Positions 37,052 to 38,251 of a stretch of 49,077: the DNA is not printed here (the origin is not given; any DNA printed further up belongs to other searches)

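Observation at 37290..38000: FkbM-family methyltransferase fold inserted into a Thr-specific adenylation domain, immediately before a Cys heterocyclization module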

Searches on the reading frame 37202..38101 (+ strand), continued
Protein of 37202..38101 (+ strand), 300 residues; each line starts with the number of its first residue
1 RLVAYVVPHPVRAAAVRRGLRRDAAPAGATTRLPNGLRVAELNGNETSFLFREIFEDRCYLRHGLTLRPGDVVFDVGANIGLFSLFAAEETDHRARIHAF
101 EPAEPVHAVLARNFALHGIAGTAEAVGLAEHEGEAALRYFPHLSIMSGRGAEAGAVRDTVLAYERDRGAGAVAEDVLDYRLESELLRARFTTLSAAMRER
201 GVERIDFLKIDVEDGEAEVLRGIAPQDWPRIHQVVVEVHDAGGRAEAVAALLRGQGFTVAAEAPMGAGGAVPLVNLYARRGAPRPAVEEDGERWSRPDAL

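Call 31: find_related_loci(query=A1, collection=genome_contigs, flank=6000)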
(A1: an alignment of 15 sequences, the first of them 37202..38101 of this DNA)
Query A1 (300 aa) in genome_contigs; peptide patterns used: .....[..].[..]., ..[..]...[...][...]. (x = any residue, [..] = any of these).
600 stretches matched a pattern (row limit reached: there are more); 374 encode a relative of the query (tblastn E <= 1e-3); the best 80 are kept; 79 distinct loci.
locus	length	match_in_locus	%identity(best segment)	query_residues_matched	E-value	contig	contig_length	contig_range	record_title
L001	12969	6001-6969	42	1-300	5e-66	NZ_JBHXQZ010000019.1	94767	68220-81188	Streptomyces sp. NPDC058632 NPDC058632_T47_F11.ctg-0019, whole genome shotgun sequence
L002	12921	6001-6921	44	1-297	4e-64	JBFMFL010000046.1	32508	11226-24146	MAG: Gemmatimonadota bacterium isolate MAG270 MAG270_46, whole genome shotgun sequence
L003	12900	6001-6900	38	1-290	4e-63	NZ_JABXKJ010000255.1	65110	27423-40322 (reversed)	MAG: Nostoc sp. NMS7 NODE_651_length_65110_cov_27.4231, whole genome shotgun sequence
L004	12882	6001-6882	46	1-297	3e-63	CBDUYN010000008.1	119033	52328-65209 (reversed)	MAG TPA_asm: uncultured bacterium isolate SRR22302374_binner12_Refined_89 genome assembly, contig: ERZ26661914.41, whole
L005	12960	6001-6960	42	1-300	1e-62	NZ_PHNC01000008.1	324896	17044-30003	Streptomyces orinoci strain NRRL B-3379 Streptomyces_orinoci_NRRL_B-3379_contig_8, whole genome shotgun sequence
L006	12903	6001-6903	38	1-291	6e-62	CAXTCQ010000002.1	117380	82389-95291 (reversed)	MAG TPA_asm: uncultured Calothrix sp. isolate public_SRR14722307_metawrap_bin.1 genome assembly, contig: public_SRR14722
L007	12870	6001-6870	40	1-280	1e-61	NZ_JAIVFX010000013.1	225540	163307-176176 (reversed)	Nostoc sp. XA010 NODE_13_length_225540_cov_73.540337, whole genome shotgun sequence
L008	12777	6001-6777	49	1-262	2e-61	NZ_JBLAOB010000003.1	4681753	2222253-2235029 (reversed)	Xanthobacter sp. AM33 292170L_AM33_NODE_3, whole genome shotgun sequence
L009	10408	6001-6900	36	1-290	2e-61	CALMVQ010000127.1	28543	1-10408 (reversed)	MAG TPA_asm: uncultured Scytonema sp. isolate SRR13685156_bin.26_CONCOCT_v1.1_MAG genome assembly, contig: NODE_205_leng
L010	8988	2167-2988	41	1-262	6e-61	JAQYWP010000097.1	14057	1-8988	MAG: Rhizonema sp. PD38 Dictyo3468_NODE_117_length_14057_cov_8.77875, whole genome shotgun sequence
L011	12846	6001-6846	48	1-280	1e-60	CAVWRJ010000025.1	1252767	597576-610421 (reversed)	MAG: uncultured Acidobacteriota bacterium isolate MFD01213.bin.1.234 genome assembly, contig: contig_9742, whole genome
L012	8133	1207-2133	41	1-294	1e-60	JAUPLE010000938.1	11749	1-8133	MAG: Acidobacteriota bacterium isolate erpe_2018_pw_9hr_WHONDRS-PP48-000088_B_bin.18 scaffold_1388574, whole genome shot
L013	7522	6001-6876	43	1-286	3e-60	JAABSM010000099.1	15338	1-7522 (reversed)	MAG: Gammaproteobacteria bacterium isolate S13.Bin138 NODE_99_length_15338_cov_26.0651, whole genome shotgun sequence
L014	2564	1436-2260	41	1-262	3e-60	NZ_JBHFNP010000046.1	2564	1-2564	Microseira sp. BLCC-F43 bin1.fa-46, whole genome shotgun sequence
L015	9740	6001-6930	38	1-298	3e-59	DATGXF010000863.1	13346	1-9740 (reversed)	MAG TPA_asm: Candidatus Deferrimicrobium sp. isolate SMAG_U10602 k141_384987, whole genome shotgun sequence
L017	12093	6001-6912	45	1-300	7e-59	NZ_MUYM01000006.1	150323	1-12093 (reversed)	Lentzea kentuckyensis strain NRRL B-24416 NRRL_B-24416_contig_6, whole genome shotgun sequence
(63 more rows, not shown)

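Call 37: search_protein_representatives(protein=window:37202-38101:+)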
Query: 300 residues. Proteins with E-value up to 0.001 (for the whole library): 26877; up to 1e-10: 4094; up to 1e-30: 1567. The best 150 are listed.
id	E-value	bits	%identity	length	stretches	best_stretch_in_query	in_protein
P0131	2.5e-132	457.0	38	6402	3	2-282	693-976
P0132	3.2e-123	427.2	49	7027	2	1-280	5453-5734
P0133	3.5e-110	384.4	43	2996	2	1-290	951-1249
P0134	6.9e-102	357.2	41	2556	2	2-299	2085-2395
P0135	3.0e-100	351.8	41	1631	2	12-279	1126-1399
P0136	1.4e-98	346.3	40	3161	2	31-281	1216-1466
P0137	8.2e-98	343.8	42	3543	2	3-289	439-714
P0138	2.0e-97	342.5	42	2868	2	3-281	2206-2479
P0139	2.9e-97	342.0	39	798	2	29-281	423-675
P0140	2.8e-92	325.7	44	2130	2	19-283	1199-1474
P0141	7.4e-91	321.0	41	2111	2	32-284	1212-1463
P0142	2.3e-89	316.0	57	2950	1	1-284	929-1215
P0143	4.1e-88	312.0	40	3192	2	1-261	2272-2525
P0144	2.2e-86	306.3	39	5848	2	32-286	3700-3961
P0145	2.4e-85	302.9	50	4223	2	2-284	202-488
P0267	2.2e-54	201.3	42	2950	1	14-281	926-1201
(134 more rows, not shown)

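Call 53: predict_structure(alignment_id=A2)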
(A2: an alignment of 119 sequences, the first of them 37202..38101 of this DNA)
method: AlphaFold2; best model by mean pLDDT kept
length: 300 residues; sequences in the alignment: 119
mean_pLDDT: 89.6   pTM: 0.87
mean pLDDT of the five models: 89.6, 89.4, 89.2, 89.3, 89.1
residues with pLDDT >= 90: 217; 70-90: 38; 50-70: 41; < 50: 4
segments of 3 or more residues with pLDDT < 50: 297-300
pLDDT, mean of each block of 10 residues (from residue 1): 67 66 69 98 94 97 97 98 98 98 98 98 98 98 94 91 83 85 97 98 98 96 98 96 94 98 73 93 68 52
secondary structure, 60 per line:
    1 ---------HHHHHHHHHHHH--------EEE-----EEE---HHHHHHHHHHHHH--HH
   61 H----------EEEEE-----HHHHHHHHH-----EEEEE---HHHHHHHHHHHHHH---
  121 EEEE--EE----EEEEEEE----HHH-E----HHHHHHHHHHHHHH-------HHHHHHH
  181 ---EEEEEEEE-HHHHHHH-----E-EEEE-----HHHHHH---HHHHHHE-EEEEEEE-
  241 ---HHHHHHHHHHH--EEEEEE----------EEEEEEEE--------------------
elements in order: H10-21 E30-32 E38-40 H44-56 E72-76 H82-90 E96-100 H104-117 E121-124 E133-139 H153-166 H174-180 E184-191 H193-199 E207-210 H216-221 H225-230 E233-239 H244-254 E257-262 E273-280

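Call 54: search_solved_structures(query=A2, max_evalue=0.01)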
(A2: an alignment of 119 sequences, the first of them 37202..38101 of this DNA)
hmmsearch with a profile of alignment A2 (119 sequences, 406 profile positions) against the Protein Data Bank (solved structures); distinct sequences matched with E-value up to 0.01: 70 (the best 60 are shown).
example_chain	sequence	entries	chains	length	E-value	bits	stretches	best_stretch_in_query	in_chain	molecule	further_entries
9lcq_A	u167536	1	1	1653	6.1e-28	101.6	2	287-402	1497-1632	PvdL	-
9lcp_A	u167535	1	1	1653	6.1e-28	101.6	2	287-402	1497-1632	PvdL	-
6mfz_A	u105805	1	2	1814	9.2e-28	101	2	237-401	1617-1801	Linear gramicidin synthase subunit A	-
9be3_A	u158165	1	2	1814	9.4e-28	101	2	237-401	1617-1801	Linear gramicidin synthase subunit A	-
9meh_A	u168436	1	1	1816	9.4e-28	101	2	237-401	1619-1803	Linear gramicidin synthase subunit A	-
9lco_A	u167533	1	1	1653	2.3e-27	99.7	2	287-402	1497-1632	PvdL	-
9be4_A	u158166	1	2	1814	3.6e-27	99.1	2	237-401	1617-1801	Linear gramicidin synthase subunit A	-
5u89_A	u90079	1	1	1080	2.1e-18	70.2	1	237-401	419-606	Amino acid adenylation domain protein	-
2vsq_A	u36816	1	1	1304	2.9e-18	69.8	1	240-399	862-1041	SURFACTIN SYNTHETASE SUBUNIT 3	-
9bfd_B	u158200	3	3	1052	2e-17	67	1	290-402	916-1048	Tyrocidine synthase 2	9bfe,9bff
9up2_A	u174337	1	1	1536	6.9e-17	65.2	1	287-401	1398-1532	PvdL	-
6mfy_A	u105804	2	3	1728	5.8e-15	58.9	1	238-402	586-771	Linear gramicidin synthase subunit A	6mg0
8jbr_A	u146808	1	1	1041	3.7e-13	52.9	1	289-398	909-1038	McyA protein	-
4zxh_A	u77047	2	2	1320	1e-12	51.5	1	290-401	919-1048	ABBFA_003403 | Tyrocidine synthetase 3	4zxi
9bfd_A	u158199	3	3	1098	1.2e-12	51.3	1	287-403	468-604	Tyrocidine synthase 1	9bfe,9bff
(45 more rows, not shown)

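Call 57: fold_search(model_id=the predicted structure, library=pdb)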
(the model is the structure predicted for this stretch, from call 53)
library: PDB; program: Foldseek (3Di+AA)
matches with E <= 10: 1789; with E <= 0.001: 236
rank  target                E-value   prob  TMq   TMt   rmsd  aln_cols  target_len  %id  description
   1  4dmg_A                6.4e-06  1.00  0.43  0.34   7.3       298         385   13  Thermus thermophilus m5C1942 methyltransferase RlmO (released 2012-06-27)
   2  1wy7_B                7.3e-06  1.00  0.36  0.52   7.8       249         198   11  crystal structure of a putative RNA methyltransferase PH1948 from Pyrococcus horikoshii (released 2005-12-13)
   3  3e05_D                8.3e-06  1.00  0.41  0.62   5.6       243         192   13  CRYSTAL STRUCTURE OF Precorrin-6y C5,15-methyltransferase FROM Geobacter metallireducens GS-15 (released 2008-08-12)
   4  3tfw_A                8.3e-06  1.00  0.36  0.46  10.4       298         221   11  Crystal structure of a putative O-methyltransferase from Klebsiella pneumoniae (released 2011-09-28)
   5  3e05_E                1.3e-05  1.00  0.34  0.50  11.4       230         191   14  CRYSTAL STRUCTURE OF Precorrin-6y C5,15-methyltransferase FROM Geobacter metallireducens GS-15 (released 2008-08-12)
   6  8c9t_C                1.4e-05  1.00  0.39  0.49  10.5       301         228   11  Catechol O-methyltransferase from Streptomyces avermitilis (released 2023-04-05)
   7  1wy7_C                1.4e-05  1.00  0.37  0.52   7.6       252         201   12  crystal structure of a putative RNA methyltransferase PH1948 from Pyrococcus horikoshii (released 2005-12-13)
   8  1uwv                  1.5e-05  1.00  0.46  0.34   5.2       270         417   12  Crystal Structure of RumA, the iron-sulfur cluster containing E. coli 23S Ribosomal RNA 5-Methyluridine Methyltransferas (released 2004-03-18)
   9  1wy7_A                1.5e-05  1.00  0.36  0.51   9.7       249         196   10  crystal structure of a putative RNA methyltransferase PH1948 from Pyrococcus horikoshii (released 2005-12-13)
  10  3e05_G                1.5e-05  1.00  0.34  0.51  12.6       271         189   14  CRYSTAL STRUCTURE OF Precorrin-6y C5,15-methyltransferase FROM Geobacter metallireducens GS-15 (released 2008-08-12)
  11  3evz                  1.6e-05  1.00  0.37  0.53  11.2       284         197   10  Crystal structure of Methyltransferase from Pyrococcus furiosus (released 2008-11-11)
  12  1wy7_D                1.7e-05  1.00  0.34  0.47  10.3       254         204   11  crystal structure of a putative RNA methyltransferase PH1948 from Pyrococcus horikoshii (released 2005-12-13)
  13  8h27_D                2.2e-05  1.00  0.40  0.65  10.3       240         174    9  Crystal structure of MnmM from S. aureus complexed with SAM (2.04 A) (released 2023-01-25)
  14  3e05_H                2.2e-05  1.00  0.36  0.54   9.7       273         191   12  CRYSTAL STRUCTURE OF Precorrin-6y C5,15-methyltransferase FROM Geobacter metallireducens GS-15 (released 2008-08-12)
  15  3e05_A                2.2e-05  1.00  0.36  0.53   7.8       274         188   12  CRYSTAL STRUCTURE OF Precorrin-6y C5,15-methyltransferase FROM Geobacter metallireducens GS-15 (released 2008-08-12)
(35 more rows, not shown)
